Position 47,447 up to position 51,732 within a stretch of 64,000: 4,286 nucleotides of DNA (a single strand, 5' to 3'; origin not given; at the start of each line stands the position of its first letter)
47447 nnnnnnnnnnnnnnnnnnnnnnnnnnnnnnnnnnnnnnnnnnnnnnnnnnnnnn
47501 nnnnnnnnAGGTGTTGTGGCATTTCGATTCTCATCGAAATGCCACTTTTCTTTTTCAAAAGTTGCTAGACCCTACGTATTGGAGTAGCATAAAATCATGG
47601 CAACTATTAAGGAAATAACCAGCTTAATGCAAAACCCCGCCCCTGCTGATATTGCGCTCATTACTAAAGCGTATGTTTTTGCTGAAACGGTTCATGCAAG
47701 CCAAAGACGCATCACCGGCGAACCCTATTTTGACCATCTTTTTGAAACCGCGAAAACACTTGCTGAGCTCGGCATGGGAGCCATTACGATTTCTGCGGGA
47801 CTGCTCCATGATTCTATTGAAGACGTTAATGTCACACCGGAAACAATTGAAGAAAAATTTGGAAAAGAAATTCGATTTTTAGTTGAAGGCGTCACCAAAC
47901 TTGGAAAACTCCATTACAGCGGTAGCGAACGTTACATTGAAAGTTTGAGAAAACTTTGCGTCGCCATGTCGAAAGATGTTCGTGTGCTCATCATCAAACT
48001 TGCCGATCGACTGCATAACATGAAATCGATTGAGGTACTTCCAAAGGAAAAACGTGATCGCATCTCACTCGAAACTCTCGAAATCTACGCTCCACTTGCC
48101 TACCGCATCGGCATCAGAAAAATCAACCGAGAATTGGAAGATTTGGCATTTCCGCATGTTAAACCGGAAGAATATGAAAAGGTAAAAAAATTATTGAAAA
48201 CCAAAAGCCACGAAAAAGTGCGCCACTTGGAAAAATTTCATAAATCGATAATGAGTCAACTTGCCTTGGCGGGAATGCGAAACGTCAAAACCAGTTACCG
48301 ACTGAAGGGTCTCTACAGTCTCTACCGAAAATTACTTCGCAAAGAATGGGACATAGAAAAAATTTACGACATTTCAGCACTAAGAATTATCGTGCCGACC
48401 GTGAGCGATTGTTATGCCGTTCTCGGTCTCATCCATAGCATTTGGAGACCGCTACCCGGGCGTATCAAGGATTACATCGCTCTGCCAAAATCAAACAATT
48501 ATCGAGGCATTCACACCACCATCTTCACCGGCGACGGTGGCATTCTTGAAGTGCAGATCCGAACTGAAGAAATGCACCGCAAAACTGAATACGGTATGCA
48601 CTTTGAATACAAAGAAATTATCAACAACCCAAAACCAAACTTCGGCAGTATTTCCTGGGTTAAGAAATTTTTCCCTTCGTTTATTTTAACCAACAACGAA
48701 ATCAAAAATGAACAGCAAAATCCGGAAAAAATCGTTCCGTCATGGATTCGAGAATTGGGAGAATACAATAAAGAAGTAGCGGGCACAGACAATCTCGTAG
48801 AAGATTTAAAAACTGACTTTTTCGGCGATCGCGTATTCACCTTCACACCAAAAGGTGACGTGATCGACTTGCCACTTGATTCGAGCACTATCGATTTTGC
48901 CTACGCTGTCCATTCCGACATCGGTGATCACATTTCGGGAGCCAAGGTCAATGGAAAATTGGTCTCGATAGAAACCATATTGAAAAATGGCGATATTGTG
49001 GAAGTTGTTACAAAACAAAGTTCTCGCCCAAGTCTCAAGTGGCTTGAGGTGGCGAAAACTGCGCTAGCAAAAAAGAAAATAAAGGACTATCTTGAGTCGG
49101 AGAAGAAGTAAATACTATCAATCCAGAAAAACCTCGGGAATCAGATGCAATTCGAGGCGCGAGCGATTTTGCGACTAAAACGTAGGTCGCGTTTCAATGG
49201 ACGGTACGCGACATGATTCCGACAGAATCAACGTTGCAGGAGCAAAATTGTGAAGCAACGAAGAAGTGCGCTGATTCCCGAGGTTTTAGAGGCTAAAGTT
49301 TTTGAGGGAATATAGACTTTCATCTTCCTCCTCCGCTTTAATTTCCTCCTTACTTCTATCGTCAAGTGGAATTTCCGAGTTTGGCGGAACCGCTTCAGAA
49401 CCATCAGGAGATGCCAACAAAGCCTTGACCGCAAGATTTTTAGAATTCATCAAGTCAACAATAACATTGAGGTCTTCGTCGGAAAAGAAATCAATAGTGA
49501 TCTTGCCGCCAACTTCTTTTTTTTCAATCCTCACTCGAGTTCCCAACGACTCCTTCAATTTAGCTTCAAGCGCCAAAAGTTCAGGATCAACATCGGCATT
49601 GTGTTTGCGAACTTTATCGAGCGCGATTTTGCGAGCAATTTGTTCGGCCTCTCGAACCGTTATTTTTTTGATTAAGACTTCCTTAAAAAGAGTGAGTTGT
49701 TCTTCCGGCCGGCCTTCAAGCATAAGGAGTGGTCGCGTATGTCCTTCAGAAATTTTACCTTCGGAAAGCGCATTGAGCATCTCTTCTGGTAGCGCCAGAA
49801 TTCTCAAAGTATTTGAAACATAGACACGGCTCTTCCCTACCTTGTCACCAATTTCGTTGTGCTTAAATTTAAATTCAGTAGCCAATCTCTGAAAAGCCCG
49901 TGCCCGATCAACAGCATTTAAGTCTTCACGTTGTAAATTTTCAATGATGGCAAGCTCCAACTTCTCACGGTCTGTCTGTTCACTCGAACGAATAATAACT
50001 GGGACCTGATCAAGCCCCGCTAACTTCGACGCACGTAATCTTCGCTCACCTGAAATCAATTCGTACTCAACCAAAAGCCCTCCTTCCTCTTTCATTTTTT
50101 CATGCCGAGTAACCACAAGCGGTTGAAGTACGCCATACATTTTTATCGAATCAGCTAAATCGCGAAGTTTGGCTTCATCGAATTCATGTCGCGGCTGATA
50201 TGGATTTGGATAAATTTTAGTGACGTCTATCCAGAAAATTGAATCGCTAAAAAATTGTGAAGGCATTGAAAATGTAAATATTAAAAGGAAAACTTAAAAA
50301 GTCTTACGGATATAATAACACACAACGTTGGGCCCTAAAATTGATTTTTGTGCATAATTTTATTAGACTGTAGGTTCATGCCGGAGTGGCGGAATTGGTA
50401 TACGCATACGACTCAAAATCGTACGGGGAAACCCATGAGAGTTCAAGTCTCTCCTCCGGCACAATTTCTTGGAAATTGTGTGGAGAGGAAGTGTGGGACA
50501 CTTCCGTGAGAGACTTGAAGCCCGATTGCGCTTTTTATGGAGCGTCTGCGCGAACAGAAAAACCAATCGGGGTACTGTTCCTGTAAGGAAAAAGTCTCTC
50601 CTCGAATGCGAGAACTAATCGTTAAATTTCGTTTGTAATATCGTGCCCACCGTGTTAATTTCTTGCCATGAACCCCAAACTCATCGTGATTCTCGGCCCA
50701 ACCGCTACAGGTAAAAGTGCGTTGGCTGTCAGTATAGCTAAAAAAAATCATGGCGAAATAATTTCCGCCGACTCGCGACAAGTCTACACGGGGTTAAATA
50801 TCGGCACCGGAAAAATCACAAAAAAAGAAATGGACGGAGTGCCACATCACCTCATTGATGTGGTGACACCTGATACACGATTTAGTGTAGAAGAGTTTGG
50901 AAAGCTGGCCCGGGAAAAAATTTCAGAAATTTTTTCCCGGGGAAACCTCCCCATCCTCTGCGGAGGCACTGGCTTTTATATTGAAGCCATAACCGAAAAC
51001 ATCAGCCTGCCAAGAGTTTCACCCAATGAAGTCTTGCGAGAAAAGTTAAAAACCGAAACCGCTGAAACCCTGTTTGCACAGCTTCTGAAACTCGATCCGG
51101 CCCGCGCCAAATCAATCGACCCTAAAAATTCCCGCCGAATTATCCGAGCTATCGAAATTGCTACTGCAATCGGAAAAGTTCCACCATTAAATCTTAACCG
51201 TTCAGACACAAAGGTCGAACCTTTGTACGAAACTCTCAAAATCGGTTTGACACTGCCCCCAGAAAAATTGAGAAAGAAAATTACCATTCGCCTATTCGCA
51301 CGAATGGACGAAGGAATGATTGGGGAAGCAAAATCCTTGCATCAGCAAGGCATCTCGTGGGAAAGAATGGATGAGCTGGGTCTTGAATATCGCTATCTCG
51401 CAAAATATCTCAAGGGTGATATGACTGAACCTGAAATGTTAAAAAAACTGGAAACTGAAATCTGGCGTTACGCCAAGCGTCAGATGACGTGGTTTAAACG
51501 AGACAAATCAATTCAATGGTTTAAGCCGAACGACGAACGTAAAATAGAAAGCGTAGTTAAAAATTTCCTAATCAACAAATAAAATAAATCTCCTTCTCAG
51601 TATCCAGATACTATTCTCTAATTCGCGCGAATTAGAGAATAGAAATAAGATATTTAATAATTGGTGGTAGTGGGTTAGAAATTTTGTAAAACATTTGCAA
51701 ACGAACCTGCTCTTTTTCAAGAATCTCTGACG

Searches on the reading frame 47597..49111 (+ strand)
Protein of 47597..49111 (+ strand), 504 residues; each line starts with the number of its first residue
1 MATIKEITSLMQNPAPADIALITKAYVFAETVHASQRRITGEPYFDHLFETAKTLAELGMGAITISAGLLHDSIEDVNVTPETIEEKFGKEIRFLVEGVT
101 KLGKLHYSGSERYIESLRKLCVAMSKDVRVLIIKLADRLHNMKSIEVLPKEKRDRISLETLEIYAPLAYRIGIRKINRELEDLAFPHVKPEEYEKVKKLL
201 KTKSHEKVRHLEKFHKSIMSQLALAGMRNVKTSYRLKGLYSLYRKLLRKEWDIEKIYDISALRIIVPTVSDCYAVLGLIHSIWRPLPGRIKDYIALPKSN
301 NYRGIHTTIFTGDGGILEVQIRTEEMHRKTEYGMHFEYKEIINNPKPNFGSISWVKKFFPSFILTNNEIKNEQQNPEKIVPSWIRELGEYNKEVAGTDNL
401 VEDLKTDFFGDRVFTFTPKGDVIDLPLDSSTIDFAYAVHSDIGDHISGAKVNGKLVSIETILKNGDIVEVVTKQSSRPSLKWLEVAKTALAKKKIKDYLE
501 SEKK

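Call 76: search_protein_families(library=pfam, proteins=[window:47597-49111:+], max_evalue=0.001)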
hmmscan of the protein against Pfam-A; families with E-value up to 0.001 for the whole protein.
window:47597-49111:+ (504 aa): 4 families
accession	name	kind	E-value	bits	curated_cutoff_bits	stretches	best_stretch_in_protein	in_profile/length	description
PF13328.12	HD_4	-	4.3e-45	153.7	27.2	1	25-173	1-155/156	HD domain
PF04607.23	RelA_SpoT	-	9.6e-33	113.3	27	1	235-340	2-110/113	Region found in RelA / SpoT proteins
PF02824.27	TGS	-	1.2e-19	70.5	22.2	1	414-472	2-60/60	TGS domain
PF01966.28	HD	-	1.9e-08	35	22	1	44-142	1-116/116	HD domain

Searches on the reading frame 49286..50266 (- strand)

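Call 77: search_protein_families(library=pfam, proteins=[window:49286-50266:-], max_evalue=0.001)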
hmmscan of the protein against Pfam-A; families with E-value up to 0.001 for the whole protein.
window:49286-50266:- (326 aa): 3 families
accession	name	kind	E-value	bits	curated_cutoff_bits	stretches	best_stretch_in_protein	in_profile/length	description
PF17762.8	HTH_ParB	-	2.3e-29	102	22.6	1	114-214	1-100/102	ParB HTH domain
PF02195.25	ParB_N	-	2.5e-27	95.2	26.3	1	12-112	5-95/95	ParB N-terminal domain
PF23552.2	ParB_C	-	1.3e-08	34.6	23.8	1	227-271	2-47/50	ParB dimerisation domain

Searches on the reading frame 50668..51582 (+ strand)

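Call 77: search_protein_families(library=pfam, proteins=[window:50668-51582:+], max_evalue=0.001)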
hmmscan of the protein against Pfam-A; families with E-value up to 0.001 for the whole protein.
window:50668-51582:+ (304 aa): 2 families
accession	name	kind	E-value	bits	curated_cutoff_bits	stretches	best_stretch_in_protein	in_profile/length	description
PF01715.23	IPPT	-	7.1e-69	232.6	23.6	1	38-279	1-243/243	IPP transferase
PF01745.22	IPT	-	2.9e-09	37.1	20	1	4-60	2-58/233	Isopentenyl transferase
